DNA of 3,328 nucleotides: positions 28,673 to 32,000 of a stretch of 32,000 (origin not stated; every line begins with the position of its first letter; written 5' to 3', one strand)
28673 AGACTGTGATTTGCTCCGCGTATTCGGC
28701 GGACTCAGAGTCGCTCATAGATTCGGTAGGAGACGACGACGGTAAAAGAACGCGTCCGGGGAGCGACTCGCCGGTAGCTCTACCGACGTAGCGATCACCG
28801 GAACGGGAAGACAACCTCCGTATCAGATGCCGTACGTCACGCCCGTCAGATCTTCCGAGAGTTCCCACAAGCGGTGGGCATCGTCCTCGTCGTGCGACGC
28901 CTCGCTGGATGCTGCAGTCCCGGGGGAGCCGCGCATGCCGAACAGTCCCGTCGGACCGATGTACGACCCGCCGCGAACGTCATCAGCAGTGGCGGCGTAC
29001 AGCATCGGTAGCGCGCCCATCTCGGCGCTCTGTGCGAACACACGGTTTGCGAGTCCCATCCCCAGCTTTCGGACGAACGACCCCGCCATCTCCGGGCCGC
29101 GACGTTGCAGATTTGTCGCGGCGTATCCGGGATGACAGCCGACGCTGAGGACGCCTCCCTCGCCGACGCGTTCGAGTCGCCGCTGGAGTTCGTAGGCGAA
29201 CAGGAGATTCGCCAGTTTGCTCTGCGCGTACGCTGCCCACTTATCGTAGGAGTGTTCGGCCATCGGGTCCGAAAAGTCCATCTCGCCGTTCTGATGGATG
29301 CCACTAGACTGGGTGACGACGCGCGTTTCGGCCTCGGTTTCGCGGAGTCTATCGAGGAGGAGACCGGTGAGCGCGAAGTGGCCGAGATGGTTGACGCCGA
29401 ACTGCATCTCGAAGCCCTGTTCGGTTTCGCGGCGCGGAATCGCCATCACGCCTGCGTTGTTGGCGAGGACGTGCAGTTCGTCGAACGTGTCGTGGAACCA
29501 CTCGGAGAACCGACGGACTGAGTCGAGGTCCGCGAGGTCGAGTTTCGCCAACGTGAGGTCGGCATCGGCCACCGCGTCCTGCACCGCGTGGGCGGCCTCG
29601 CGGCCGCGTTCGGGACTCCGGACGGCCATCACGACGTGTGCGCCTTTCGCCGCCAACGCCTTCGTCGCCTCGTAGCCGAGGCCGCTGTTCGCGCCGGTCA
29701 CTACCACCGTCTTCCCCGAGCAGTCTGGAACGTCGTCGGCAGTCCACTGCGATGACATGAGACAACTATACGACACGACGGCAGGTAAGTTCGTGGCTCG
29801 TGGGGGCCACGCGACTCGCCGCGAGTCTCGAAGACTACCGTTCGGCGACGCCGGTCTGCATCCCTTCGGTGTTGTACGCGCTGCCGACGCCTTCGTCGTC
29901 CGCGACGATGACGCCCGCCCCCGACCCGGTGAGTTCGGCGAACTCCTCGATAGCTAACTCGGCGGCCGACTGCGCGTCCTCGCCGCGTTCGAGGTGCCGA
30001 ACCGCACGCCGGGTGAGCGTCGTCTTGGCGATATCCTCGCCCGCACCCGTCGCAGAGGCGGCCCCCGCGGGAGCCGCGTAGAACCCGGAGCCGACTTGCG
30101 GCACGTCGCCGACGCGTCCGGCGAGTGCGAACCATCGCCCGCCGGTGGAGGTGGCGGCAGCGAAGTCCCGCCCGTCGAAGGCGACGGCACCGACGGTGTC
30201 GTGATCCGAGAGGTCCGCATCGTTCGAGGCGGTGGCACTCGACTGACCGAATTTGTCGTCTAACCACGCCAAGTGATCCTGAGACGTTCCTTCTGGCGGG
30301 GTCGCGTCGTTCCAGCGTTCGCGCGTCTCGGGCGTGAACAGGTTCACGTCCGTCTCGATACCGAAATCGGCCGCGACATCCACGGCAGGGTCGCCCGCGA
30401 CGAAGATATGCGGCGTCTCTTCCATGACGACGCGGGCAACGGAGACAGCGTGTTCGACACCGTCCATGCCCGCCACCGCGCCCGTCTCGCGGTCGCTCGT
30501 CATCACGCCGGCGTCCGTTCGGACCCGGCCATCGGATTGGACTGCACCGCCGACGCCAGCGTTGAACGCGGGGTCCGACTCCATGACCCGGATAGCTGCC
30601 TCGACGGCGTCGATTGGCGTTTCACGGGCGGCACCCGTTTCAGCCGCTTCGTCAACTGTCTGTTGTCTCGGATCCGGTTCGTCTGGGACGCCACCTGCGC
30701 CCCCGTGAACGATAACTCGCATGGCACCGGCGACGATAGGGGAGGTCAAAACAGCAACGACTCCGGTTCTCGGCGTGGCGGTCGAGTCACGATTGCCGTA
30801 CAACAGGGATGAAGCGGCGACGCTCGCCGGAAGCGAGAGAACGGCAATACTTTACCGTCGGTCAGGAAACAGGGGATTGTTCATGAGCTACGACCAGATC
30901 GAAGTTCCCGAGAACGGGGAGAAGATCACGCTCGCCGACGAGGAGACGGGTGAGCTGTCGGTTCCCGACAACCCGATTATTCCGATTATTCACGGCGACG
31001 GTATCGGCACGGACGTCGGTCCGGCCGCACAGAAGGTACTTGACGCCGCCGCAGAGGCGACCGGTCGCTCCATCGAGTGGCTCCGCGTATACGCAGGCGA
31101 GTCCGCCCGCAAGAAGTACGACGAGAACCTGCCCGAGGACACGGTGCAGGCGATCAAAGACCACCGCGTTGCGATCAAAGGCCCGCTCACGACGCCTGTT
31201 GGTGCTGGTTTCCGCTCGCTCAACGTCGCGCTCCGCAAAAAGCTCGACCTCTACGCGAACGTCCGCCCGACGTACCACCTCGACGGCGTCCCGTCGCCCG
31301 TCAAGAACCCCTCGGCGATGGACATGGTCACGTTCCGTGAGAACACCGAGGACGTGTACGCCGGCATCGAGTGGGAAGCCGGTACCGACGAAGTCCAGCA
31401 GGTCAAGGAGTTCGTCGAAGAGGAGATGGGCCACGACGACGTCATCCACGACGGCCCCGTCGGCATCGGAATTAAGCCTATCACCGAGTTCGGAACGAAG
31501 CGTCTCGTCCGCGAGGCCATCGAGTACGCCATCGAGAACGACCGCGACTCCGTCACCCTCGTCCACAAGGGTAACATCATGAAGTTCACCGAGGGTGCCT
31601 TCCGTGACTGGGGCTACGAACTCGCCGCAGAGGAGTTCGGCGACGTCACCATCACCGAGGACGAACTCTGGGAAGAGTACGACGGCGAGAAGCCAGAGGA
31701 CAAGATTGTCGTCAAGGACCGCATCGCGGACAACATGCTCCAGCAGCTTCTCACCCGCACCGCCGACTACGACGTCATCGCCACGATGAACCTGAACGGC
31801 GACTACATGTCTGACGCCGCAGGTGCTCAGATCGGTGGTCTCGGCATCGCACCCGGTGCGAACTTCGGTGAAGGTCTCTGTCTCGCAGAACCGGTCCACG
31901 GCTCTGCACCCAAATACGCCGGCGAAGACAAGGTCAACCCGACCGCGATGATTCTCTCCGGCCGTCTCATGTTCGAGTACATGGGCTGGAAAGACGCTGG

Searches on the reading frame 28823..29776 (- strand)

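Call 22: search_protein_families(library=pfam, proteins=[window:28823-29776:-], max_evalue=0.001)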
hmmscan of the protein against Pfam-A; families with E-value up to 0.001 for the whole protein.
window:28823-29776:- (317 aa): 4 families
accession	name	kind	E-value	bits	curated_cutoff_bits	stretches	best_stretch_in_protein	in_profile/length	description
PF00106.31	adh_short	-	1.7e-25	90.1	26.6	1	22-226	1-189/195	short chain dehydrogenase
PF13561.12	adh_short_C2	-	8.7e-12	45.5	27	1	28-160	1-132/236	Enoyl-(Acyl carrier protein) reductase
PF08659.16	KR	-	1.2e-06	29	22.6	1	23-112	2-93/180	KR domain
PF01370.27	Epimerase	-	7.6e-05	22.7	20.9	1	24-190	1-149/240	NAD dependent epimerase/dehydratase family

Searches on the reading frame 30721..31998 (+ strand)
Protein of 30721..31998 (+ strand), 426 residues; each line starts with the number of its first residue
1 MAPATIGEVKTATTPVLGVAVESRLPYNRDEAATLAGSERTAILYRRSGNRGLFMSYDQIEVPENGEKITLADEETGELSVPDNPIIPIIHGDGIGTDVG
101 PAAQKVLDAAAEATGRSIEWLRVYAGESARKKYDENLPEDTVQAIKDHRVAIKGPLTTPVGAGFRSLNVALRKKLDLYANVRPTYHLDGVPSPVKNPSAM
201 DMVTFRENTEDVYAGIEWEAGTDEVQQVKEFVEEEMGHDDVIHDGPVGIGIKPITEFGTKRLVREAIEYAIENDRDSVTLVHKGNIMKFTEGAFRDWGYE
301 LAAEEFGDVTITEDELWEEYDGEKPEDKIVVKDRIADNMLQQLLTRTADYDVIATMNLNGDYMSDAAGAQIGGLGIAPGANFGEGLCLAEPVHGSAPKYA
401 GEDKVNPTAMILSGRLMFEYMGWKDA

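Call 22: search_protein_families(library=pfam, proteins=[window:30721-31998:+], max_evalue=0.001)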
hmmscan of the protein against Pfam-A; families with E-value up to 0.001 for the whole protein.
window:30721-31998:+ (426 aa): 1 family
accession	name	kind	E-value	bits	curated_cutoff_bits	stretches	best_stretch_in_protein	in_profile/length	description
PF00180.25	Iso_dh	-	4.4e-84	283.1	27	1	87-425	2-310/348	Isocitrate/isopropylmalate dehydrogenase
